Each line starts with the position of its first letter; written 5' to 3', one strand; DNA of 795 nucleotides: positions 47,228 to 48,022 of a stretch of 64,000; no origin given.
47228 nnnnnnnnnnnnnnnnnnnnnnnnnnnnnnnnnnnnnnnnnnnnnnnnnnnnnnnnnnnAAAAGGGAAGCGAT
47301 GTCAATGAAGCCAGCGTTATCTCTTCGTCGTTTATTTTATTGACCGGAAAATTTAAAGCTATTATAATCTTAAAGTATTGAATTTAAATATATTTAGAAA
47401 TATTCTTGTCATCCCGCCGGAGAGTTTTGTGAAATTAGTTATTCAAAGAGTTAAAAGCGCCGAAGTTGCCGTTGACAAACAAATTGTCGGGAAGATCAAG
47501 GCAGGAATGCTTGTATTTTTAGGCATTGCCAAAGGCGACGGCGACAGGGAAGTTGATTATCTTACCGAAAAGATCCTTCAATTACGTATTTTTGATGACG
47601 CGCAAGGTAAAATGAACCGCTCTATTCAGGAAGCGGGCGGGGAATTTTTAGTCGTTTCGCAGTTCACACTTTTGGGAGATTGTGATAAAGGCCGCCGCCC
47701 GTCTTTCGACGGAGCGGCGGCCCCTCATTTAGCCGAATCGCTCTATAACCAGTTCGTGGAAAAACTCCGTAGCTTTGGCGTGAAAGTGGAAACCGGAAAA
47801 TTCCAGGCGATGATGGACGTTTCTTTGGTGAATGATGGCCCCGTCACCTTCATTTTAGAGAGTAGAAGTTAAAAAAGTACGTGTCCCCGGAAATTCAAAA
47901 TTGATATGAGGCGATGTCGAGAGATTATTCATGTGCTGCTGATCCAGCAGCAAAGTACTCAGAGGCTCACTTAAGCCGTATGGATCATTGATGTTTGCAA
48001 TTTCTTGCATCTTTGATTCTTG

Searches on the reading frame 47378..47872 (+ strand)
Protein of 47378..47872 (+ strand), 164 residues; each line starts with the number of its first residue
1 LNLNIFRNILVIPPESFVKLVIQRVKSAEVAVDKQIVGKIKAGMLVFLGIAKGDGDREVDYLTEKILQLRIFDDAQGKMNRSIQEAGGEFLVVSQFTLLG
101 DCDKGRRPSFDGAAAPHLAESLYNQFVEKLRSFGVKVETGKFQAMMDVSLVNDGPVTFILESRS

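Call 4: search_protein_families(library=pfam, proteins=[window:47378-47872:+], max_evalue=0.01)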
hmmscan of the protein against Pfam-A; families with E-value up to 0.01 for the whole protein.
window:47378-47872:+ (164 aa): 1 family
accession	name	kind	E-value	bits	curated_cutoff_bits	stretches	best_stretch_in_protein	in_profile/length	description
PF02580.21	Tyr_Deacylase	-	8.1e-60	201.8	25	1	19-161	1-144/144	D-Tyr-tRNA(Tyr) deacylase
